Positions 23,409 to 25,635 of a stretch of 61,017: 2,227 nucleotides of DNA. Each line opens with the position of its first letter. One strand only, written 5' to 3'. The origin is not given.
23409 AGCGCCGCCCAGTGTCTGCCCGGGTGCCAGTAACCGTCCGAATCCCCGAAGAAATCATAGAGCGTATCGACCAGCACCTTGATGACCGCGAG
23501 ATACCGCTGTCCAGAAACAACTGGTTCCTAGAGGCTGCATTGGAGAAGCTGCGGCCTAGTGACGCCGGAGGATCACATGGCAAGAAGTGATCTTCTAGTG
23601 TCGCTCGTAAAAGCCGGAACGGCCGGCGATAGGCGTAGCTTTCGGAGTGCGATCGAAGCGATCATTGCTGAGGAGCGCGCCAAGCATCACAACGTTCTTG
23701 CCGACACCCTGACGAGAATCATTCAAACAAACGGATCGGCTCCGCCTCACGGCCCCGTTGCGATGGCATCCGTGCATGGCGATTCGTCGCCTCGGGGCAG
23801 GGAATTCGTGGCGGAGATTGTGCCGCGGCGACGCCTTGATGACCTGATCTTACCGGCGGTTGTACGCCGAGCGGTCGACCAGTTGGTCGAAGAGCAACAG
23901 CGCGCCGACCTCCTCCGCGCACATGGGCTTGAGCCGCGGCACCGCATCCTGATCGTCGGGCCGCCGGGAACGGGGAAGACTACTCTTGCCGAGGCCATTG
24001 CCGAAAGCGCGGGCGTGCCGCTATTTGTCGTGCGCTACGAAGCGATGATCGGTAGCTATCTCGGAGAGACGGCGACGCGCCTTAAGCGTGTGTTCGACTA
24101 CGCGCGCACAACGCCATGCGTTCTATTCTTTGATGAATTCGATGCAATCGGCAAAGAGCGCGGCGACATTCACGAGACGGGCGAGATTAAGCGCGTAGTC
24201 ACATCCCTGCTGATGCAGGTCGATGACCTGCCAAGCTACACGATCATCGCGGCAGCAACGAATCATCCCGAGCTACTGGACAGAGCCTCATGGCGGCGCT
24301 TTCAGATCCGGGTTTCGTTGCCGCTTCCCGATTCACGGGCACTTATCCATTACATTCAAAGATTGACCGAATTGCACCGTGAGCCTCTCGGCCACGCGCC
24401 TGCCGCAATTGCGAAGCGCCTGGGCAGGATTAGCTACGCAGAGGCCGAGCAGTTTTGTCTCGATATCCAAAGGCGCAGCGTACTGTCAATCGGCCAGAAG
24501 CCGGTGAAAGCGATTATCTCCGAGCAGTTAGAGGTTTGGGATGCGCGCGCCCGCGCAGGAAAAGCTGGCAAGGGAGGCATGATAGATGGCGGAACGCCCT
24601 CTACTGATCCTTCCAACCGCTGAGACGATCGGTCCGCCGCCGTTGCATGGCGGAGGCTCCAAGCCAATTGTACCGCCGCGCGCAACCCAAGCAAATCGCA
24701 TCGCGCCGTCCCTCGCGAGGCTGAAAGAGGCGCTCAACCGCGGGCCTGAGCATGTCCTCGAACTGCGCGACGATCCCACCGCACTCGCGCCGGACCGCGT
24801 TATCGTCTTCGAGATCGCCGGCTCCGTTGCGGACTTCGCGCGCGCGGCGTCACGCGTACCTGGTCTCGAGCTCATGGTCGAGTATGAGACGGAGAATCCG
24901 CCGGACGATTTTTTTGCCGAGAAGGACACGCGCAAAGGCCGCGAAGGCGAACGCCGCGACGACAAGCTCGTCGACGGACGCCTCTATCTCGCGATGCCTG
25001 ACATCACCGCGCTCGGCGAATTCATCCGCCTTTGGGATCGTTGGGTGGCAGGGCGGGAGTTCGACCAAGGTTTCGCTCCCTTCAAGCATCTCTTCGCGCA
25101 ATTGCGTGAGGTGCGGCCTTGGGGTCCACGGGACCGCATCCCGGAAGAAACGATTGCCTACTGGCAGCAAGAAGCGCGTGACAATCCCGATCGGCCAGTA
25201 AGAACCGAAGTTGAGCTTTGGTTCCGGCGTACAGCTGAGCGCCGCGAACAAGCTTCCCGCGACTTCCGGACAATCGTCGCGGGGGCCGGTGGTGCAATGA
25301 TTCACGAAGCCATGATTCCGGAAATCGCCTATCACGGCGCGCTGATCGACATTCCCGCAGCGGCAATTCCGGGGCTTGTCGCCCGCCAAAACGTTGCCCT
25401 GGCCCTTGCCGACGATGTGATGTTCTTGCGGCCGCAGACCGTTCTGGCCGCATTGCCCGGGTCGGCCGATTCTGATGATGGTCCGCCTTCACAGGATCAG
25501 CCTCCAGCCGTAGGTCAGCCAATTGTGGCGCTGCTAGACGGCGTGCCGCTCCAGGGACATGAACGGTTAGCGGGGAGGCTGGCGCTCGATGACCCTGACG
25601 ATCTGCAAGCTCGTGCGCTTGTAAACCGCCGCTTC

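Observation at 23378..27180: Compact RHH / AAA+ ATPase / cytoplasmic S8 protease cassette: IetAS-like candidate conflict (anti-phage) system with an extra regulator gene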

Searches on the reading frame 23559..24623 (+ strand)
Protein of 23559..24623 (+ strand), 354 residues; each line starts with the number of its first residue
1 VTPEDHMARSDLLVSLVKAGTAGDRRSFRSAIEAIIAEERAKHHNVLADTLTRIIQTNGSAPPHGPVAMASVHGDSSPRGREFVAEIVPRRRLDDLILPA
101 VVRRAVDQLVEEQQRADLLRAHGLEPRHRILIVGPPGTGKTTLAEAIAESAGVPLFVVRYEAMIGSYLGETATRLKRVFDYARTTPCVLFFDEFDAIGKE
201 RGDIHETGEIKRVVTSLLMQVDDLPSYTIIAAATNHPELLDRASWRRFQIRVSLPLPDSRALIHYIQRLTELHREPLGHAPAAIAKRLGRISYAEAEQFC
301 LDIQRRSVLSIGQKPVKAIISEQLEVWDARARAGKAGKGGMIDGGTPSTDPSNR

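Call 3: search_protein_families(library=pfam, proteins=[window:23559-24623:+], max_evalue=0.1)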
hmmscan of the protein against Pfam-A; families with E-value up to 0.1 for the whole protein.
window:23559-24623:+ (354 aa): 44 families (the best 25 are shown)
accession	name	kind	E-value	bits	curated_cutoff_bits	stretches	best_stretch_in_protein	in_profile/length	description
PF00004.35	AAA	-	3.2e-31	108.9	21.2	1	130-255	1-130/131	ATPase family associated with various cellular activities (AAA)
PF13191.12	AAA_16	-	1.3e-07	32.7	32.6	1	113-152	7-49/167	AAA ATPase domain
PF13238.12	AAA_18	-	1.1e-05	26.3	29.4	1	130-253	1-96/128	AAA domain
PF07728.20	AAA_5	-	1.1e-05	25.8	22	1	130-199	2-80/139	AAA domain (dynein-related subfamily)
PF20720.3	nSTAND3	-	1.4e-05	25.3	27.2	1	124-215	14-93/155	Novel STAND NTPase 3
PF13521.12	AAA_28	-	2e-05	25.3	27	1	129-156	1-28/164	AAA domain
PF05496.18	RuvB_N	-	3.2e-05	24.2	27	1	126-155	32-61/159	Holliday junction DNA helicase RuvB P-loop domain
PF13401.12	AAA_22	-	7.3e-05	23.5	27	1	130-155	8-36/130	AAA domain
PF01078.27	Mg_chelatase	-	0.00021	21.2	20.3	1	127-148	22-43/207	Magnesium chelatase, subunit ChlI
PF13207.12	AAA_17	-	0.00023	21.9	27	1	133-156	1-24/136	AAA domain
PF13671.12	AAA_33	-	0.00041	21.1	27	1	130-173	2-43/143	AAA domain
PF20030.5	bpMoxR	-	0.00058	19.4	27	1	100-151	5-55/205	MoxR domain in the MoxR-vWA-beta-propeller ternary systems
PF01695.23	IstB_IS21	-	0.00075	19.5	24.1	1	112-154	77-119/238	IstB-like ATP binding protein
PF01057.23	Parvo_NS1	-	0.0017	17.9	20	1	125-150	111-136/271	Parvovirus non-structural protein NS1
PF05729.18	NACHT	-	0.0029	17.9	26.7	1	129-150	2-23/167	NACHT domain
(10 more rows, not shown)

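Call 4: search_protein_families(library=padloc, proteins=[window:23559-24623:+], max_evalue=0.1)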
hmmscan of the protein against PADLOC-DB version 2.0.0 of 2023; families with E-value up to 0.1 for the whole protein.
window:23559-24623:+ (354 aa): 19 families
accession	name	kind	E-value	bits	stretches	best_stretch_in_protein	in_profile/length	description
PDLC04232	IetA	-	1.6e-143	476.1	1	7-333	1-322/330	-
PDLC04231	IetA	-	9.5e-104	344.8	1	7-267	1-257/262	-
PDLC02196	IetA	-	1.1e-79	266.6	1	10-314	4-308/374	-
PDLC02195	IetA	-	5.9e-64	214.8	1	89-312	97-321/395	-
PDLC00915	TRIP13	-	5.9e-12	43.6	1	119-267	60-221/302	TRIP13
PDLC00914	TRIP13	-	4.3e-08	31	1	130-261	74-222/302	TRIP13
PDLC04140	mad8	-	2.5e-06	25.2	1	125-154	25-54/314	mads_8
PDLC03920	MkoA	-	0.00012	18.5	1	106-148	613-652/1112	-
PDLC03924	MkoC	-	0.00052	16.2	1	112-145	251-284/1136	-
PDLC05079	PDC-S73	-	0.00066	16.6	1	124-148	188-212/752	-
PDLC00304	PtuA1|PtuA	-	0.002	15.4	1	112-152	25-64/444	AAA ATPase domain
PDLC01045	Csx3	-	0.0093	13.2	1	122-149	106-129/286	Csx3-AAA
PDLC01515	Csx3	-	0.0094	13.6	1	126-149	5-28/183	"CAS-I,CAS-III; associated"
PDLC02496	BrxF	-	0.015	13.3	1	128-161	21-55/158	BrxF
PDLC02630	DrmD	-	0.028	11.9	0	127-197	101-175/260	DrmD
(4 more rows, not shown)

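Call 5: search_protein_families(library=ncbifam, proteins=[window:23559-24623:+], max_evalue=0.1)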
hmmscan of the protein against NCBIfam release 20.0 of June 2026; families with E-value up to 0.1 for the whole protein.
window:23559-24623:+ (354 aa): 73 families (the best 25 are shown)
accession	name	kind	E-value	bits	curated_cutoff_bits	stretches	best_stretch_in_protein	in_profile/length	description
NF042959.1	IteA_antiphage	equivalog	1.6e-68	231.6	510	1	82-317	80-314/367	anti-phage ATPase IteA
TIGR01241.2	FtsH_fam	equivalog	5e-27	94.9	600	1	130-260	198-335/598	ATP-dependent zinc metalloprotease FtsH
NF003069.1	PRK03992.1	subfamily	1.2e-26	93.7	500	1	114-263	152-308/379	proteasome-activating nucleotidase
TIGR01243.1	CDC48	subfamily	3.1e-26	91.9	802.65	1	89-264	448-629/733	CDC48 family AAA ATPase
TIGR01242.2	TIGR01242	subfamily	1e-25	90.5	500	1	114-264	135-292/362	proteasome-activating nucleotidase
NF008004.0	PRK10733.1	equivalog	3.9e-24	84.6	1008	1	106-264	164-329/644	ATP-dependent zinc metalloprotease FtsH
NF047747.1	PrtsmActNtasePan2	equivalog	1.9e-20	73.5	700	1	102-266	163-331/397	proteasome-activating nucleotidase Pan2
NF047748.1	PrtsmActNtasePan1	equivalog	4.6e-20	72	750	1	114-260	169-322/405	proteasome-activating nucleotidase Pan1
NF041006.2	cell_div_CdvC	equivalog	8.4e-20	71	650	1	78-267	87-283/370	cell division protein CdvC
TIGR03689.1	pup_AAA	equivalog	1e-15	57.4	504.75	1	114-263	203-371/512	proteasome ATPase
TIGR03922.1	T7SS_EccA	equivalog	7.6e-11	41.3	466.65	1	89-220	271-409/557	type VII secretion AAA-ATPase EccA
NF000868.0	PRK00080.1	equivalog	7.2e-07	28.4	282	1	127-157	51-81/330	Holliday junction branch migration DNA helicase RuvB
NF003229.0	PRK04195.1-5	equivalog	1.8e-06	26.9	280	1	127-210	44-127/413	replication factor C large subunit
NF038214.1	IS21_help_AAA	equivalog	5.8e-06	26.2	200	1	109-155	72-118/232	IS21-like element helper ATPase IstB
NF003233.0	PRK04195.2-3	equivalog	2.1e-05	23.6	471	1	125-197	36-108/504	replication factor C large subunit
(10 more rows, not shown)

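Call 42: search_solved_structures(query=window:23577-24623:+, max_evalue=1e-10)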
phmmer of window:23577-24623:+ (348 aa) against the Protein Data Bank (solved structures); distinct sequences matched with E-value up to 1e-10: 265 (the best 60 are shown).
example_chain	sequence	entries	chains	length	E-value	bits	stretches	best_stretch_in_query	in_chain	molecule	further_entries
7mdm_B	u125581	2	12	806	3.8e-51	177.4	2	74-273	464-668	Transitional endoplasmic reticulum ATPase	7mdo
9ox9_A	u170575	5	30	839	4.4e-51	177.1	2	68-273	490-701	vesicle-fusing ATPase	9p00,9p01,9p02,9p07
7rlj_A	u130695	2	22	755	5e-51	177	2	75-273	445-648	Transitional endoplasmic reticulum ATPase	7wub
8yka_A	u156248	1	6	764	5.2e-51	176.9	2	75-273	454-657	Transitional endoplasmic reticulum ATPase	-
7l5w_A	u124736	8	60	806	5.5e-51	176.8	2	75-273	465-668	Transitional endoplasmic reticulum ATPase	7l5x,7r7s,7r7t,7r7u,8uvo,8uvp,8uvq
5c18_A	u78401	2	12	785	5.8e-51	176.8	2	75-273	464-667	Transitional endoplasmic reticulum ATPase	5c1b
7y4w_A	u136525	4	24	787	5.8e-51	176.8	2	75-273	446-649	Transitional endoplasmic reticulum ATPase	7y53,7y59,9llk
7rl7_A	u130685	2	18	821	5.8e-51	176.8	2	75-273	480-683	Transitional endoplasmic reticulum ATPase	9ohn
7rl6_A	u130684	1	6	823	5.9e-51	176.7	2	75-273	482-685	Transitional endoplasmic reticulum ATPase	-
5c19_A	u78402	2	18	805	6.2e-51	176.7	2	75-273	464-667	Transitional endoplasmic reticulum ATPase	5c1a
7k57_A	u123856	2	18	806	6.3e-51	176.6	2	75-273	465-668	Transitional endoplasmic reticulum ATPase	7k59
7bp9_A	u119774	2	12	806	6.3e-51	176.6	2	75-273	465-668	Transitional endoplasmic reticulum ATPase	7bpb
10qq_A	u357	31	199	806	6.3e-51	176.6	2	75-273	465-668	Transitional endoplasmic reticulum ATPase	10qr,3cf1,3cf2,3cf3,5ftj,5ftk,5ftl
7bp8_A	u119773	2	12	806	6.3e-51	176.6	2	75-273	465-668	Transitional endoplasmic reticulum ATPase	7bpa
5ifw_B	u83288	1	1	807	6.3e-51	176.6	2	75-273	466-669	Transitional endoplasmic reticulum ATPase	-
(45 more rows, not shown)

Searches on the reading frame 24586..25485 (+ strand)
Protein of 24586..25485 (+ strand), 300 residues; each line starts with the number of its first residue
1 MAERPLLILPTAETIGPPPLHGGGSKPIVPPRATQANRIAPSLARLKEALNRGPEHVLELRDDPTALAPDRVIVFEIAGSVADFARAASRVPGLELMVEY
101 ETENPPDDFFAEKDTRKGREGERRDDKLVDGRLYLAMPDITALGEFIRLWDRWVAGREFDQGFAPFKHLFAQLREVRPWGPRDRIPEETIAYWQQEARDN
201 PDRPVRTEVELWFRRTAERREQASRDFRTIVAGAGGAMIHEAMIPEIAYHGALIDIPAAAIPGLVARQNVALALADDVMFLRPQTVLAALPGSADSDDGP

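Call 57: predict_structure(alignment_id=A4)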
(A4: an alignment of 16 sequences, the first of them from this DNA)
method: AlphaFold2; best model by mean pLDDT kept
length: 300 residues; sequences in the alignment: 16
mean_pLDDT: 73.7   pTM: 0.70
mean pLDDT of the five models: 73.7, 65.4, 64.5, 62.5, 60.5
residues with pLDDT >= 90: 44; 70-90: 170; 50-70: 44; < 50: 42
segments of 3 or more residues with pLDDT < 50: 1-23, 285-300
pLDDT, mean of each block of 10 residues (from residue 1): 32 32 65 93 90 82 79 82 72 70 85 87 87 80 91 93 86 87 72 84 82 71 79 80 70 82 62 59 44 34
secondary structure, 60 per line:
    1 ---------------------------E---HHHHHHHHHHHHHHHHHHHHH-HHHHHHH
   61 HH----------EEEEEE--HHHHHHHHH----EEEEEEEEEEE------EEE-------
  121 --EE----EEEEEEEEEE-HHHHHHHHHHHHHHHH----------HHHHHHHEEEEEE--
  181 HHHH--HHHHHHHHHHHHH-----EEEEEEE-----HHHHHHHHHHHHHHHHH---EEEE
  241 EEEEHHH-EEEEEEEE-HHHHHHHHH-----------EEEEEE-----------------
elements in order: H32-52 H54-62 E73-78 H81-89 E94-104 E111-113 E129-138 H140-155 H166-172 E173-178 H181-184 H187-199 E205-211 H217-233 E237-244 E249-256 H258-266 E278-283

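Call 61: fold_search(model_id=the predicted structure, library=pdb)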
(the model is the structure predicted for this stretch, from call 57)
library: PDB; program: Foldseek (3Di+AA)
matches with E <= 10: 1113; with E <= 0.001: 3
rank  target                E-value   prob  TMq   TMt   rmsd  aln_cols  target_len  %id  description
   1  4nwn_M                5.4e-04  0.99  0.26  0.38  11.4       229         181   13  Computationally Designed Two-Component Self-Assembling Tetrahedral Cage T32-28 (released 2014-05-28)
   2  4nwn_C                6.4e-04  0.98  0.24  0.36  12.4       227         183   13  Computationally Designed Two-Component Self-Assembling Tetrahedral Cage T32-28 (released 2014-05-28)
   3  5jjb                  7.6e-04  0.96  0.21  0.17  17.0       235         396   15  Crystal structure of Mycobacterium avium SerB2 mutant D343G (released 2016-05-18)
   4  6u9d_D                1.0e-03  0.60  0.16  0.19  19.6       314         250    7  Saccharomyces cerevisiae acetohydroxyacid synthase (released 2020-07-15)
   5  2nyi_A                1.5e-03  0.93  0.17  0.28  16.1       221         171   10  Crystal Structure of an Unknown Protein from Galdieria sulphuraria (released 2006-12-12)
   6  4nwn_A                1.6e-03  0.96  0.24  0.36  12.4       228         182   13  Computationally Designed Two-Component Self-Assembling Tetrahedral Cage T32-28 (released 2014-05-28)
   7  6fdb_A                2.2e-03  0.89  0.22  0.32  12.4       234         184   11  Positively supercharged variant of the computationally designed cage protein O3-33 (released 2018-08-22)
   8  6u9d_C                2.3e-03  0.51  0.17  0.19  18.7       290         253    9  Saccharomyces cerevisiae acetohydroxyacid synthase (released 2020-07-15)
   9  5it4                  3.5e-03  0.80  0.19  0.15  16.7       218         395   13  Crystal structure of Mycobacterium avium SerB2 mutant D343N (released 2016-04-27)
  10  5is2                  3.7e-03  0.84  0.20  0.16  16.9       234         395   14  Crystal structure of Mycobacterium avium SerB2 at pH 6.6 (released 2016-04-27)
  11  3p96                  4.2e-03  0.85  0.21  0.17  17.3       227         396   14  Crystal structure of Phosphoserine phosphatase SerB from Mycobacterium avium, native form (released 2010-11-10)
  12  2nyi_B                4.5e-03  0.89  0.19  0.31  16.2       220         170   11  Crystal Structure of an Unknown Protein from Galdieria sulphuraria (released 2006-12-12)
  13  6not_B                5.3e-03  0.51  0.18  0.09  16.0       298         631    8  Crystal structure of a full length elongation factor G (EF-G) from Rickettsia prowazekii (released 2019-01-30)
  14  8t6n_A                7.6e-03  0.93  0.26  0.39  12.0       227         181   11  Crystal structure of T33-27.1: Deep-learning sequence design of co-assembling tetrahedron protein nanoparticles (released 2024-04-24)
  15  2pgc_A                1.3e-02  0.44  0.19  0.25  14.8       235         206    6  Crystal structure of a a marine metagenome protein (jcvi_pep_1096685590403) from uncultured marine organism at 2.53 A  (released 2007-04-24)
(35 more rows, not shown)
